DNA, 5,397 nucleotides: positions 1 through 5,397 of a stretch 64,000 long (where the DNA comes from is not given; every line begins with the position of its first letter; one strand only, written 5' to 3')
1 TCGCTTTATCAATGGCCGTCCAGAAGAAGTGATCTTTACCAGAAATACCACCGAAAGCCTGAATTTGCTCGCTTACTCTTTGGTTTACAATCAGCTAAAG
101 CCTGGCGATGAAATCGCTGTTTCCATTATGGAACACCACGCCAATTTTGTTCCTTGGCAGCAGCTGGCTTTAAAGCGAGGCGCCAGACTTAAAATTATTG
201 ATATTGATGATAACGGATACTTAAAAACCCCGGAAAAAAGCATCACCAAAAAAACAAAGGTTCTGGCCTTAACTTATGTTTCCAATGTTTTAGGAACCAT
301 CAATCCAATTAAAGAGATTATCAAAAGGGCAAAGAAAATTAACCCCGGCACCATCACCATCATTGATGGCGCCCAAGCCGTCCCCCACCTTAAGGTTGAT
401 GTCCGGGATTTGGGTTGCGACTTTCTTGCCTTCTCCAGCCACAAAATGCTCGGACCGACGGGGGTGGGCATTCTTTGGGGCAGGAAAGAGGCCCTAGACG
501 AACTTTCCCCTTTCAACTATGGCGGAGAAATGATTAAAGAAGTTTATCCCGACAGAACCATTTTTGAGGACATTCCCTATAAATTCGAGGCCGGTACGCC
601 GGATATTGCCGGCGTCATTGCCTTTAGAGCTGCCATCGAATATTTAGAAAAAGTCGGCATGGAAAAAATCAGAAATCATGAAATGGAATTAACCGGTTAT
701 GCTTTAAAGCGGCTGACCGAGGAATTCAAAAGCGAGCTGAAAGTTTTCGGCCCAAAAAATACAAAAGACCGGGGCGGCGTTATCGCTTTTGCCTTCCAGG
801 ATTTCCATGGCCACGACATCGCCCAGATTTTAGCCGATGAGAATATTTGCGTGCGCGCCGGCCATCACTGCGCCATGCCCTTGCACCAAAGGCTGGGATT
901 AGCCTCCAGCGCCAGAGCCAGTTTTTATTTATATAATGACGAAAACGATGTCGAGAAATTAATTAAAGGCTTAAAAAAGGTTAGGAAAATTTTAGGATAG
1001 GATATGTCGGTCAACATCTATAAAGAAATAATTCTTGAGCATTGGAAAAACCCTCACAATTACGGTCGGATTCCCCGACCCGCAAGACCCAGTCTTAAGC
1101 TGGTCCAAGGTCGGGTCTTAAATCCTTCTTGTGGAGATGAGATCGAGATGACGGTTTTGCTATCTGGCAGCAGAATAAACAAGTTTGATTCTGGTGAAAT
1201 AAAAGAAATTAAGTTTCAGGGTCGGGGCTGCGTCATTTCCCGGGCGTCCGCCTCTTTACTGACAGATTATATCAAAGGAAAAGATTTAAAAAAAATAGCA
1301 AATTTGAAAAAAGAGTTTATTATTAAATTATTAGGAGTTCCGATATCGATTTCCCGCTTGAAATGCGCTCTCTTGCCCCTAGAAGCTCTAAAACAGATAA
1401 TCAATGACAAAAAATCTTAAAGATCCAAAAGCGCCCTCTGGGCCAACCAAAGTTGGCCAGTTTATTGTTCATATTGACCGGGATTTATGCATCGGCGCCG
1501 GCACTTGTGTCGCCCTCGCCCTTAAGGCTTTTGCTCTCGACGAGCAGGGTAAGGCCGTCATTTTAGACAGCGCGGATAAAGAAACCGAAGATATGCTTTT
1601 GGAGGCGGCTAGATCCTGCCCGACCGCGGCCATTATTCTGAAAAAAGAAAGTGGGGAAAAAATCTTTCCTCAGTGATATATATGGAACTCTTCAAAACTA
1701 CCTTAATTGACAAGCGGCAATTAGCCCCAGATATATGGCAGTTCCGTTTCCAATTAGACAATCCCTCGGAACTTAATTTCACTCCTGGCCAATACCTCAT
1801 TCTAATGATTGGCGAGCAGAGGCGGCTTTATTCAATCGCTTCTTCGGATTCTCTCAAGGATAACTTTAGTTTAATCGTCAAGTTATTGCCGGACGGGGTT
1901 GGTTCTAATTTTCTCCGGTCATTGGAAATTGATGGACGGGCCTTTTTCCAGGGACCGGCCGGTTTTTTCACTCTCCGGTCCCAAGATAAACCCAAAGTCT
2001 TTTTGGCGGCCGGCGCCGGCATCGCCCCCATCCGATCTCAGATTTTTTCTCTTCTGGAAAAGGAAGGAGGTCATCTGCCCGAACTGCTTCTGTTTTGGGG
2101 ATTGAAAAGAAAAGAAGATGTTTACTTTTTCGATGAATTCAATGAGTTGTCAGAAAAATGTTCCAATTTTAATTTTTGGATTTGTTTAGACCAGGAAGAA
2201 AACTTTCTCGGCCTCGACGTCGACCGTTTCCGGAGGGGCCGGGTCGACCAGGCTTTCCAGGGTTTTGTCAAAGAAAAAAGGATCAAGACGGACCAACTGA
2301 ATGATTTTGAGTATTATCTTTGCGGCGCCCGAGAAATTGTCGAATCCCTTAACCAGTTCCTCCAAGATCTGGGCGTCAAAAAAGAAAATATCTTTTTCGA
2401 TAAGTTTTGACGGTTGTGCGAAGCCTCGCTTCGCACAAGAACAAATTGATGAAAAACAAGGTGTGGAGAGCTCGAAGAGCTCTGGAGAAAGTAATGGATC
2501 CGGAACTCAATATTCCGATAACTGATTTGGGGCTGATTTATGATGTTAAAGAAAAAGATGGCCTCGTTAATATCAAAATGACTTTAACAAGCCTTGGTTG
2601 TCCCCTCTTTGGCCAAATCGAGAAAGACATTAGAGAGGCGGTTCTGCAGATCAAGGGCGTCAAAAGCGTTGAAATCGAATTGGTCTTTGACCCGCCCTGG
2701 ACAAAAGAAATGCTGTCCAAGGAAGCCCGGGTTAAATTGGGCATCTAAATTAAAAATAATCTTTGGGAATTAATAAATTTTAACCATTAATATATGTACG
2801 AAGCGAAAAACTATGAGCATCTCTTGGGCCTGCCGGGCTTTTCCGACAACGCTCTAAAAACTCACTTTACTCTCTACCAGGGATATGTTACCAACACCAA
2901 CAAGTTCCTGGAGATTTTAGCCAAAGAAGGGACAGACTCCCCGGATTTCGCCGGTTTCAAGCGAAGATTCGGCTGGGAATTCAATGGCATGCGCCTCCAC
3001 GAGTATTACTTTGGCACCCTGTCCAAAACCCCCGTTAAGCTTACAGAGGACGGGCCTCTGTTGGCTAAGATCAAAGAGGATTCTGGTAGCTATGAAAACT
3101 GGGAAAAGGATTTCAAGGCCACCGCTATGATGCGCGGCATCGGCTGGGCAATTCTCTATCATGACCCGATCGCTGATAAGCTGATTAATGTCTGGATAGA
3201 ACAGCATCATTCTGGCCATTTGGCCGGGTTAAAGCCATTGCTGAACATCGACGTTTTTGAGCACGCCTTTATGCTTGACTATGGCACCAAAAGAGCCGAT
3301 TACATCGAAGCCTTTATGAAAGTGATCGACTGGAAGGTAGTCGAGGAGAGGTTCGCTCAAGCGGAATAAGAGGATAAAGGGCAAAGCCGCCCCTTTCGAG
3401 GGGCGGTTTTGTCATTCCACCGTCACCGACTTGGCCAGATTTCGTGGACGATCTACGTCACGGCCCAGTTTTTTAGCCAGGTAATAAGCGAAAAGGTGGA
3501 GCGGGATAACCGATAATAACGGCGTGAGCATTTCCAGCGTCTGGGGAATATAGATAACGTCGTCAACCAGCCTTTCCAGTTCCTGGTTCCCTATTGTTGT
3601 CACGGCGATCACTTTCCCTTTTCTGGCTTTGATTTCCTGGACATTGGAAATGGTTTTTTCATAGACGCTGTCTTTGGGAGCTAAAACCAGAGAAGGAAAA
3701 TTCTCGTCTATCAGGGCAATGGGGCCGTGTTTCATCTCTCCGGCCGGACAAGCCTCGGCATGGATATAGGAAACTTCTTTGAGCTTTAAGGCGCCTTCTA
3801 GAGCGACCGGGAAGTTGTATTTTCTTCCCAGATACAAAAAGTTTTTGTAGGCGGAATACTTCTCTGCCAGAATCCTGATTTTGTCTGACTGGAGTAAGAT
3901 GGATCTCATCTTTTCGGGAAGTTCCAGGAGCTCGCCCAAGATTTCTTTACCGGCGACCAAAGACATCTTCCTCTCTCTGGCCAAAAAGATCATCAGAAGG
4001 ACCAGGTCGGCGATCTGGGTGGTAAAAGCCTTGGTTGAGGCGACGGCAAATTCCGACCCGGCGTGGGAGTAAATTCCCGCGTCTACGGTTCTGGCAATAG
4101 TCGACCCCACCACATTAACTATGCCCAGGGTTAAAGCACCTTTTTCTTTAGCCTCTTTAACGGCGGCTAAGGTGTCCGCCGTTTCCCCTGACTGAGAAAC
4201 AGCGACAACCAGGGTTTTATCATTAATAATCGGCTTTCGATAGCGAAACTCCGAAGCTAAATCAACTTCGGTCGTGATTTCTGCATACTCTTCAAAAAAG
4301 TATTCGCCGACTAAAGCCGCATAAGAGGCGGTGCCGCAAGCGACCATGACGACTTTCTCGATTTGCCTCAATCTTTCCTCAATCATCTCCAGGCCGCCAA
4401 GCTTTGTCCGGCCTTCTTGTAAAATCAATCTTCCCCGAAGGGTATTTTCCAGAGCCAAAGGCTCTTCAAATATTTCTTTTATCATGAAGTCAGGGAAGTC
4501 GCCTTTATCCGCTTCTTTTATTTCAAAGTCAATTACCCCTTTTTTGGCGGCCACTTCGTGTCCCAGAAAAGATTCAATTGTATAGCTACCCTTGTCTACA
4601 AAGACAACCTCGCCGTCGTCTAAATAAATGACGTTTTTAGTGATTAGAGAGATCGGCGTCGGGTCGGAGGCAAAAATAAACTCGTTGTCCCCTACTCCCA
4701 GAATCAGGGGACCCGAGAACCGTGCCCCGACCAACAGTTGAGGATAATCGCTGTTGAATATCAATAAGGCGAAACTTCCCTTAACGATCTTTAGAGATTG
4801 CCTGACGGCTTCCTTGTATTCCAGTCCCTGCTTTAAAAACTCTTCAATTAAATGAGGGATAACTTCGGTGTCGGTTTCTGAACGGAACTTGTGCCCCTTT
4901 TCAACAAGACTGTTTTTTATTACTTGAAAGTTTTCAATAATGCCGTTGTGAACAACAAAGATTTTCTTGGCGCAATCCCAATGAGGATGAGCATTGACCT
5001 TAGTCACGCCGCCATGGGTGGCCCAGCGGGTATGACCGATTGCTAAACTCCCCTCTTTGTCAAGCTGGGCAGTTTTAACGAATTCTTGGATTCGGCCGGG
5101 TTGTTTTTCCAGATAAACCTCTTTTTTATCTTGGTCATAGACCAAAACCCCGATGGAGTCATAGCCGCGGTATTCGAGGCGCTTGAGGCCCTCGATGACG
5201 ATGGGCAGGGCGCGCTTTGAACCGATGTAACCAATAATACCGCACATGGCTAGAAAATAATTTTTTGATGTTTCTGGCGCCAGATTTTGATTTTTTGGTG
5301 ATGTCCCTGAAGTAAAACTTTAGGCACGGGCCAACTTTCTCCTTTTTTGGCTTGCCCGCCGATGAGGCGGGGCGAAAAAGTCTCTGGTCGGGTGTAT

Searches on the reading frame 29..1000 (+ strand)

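Call 34: search_protein_families(library=pfam, max_evalue=0.00001, proteins=[window:29-1000:+])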
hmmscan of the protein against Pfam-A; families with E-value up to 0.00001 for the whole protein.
window:29-1000:+ (323 aa): 1 family
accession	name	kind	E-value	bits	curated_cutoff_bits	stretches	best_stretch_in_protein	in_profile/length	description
PF00266.25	Aminotran_5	-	1.9e-117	392.8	21.5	1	2-311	65-371/371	Aminotransferase class-V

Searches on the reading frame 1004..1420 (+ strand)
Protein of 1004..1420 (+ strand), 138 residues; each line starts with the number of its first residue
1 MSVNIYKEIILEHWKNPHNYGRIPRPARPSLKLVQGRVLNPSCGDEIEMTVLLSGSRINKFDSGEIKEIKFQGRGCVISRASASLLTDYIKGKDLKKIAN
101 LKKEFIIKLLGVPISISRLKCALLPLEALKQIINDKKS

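Call 73: find_encoding_contigs(protein=window:1004-1420:+, flank=10000, max_places=1)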
Protein window:1004-1420:+ (138 aa): 1 contig read that carries it; 1 place shown.
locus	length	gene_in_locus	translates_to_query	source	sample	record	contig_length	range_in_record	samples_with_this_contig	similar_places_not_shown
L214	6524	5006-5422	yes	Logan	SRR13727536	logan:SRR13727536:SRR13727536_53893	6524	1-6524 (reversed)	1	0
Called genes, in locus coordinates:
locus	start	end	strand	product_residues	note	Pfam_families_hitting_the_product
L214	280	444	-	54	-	PF00471:Ribosomal_L33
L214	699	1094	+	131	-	PF02082:Rrf2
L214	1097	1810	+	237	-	PF02463:SMC_N, PF00005:ABC_tran, PF13304:AAA_21 (faint)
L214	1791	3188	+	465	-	PF19295:SufBD_N, PF01458:SUFBD_core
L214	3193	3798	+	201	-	PF01458:SUFBD_core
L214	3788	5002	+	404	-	PF00266:Aminotran_5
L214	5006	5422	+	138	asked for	PF01592:NifU_N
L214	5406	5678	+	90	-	PF13459:Fer4_15, PF13370:Fer4_13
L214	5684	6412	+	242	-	PF00970:FAD_binding_6, PF00175:NAD_binding_1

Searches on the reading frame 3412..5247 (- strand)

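Call 33: search_protein_families(library=pfam, max_evalue=0.00001, proteins=[window:3412-5247:-])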
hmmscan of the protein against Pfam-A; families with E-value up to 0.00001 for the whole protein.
window:3412-5247:- (611 aa): 3 families
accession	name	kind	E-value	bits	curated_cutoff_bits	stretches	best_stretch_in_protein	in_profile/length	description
PF01380.27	SIS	-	1.6e-46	157.8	25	2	293-418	2-128/131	SIS domain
PF13522.11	GATase_6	-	2.6e-17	63.5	27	1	65-195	9-130/130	Glutamine amidotransferase domain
PF13537.11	GATase_7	-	6.7e-15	55.6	25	1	86-197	13-119/123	Glutamine amidotransferase domain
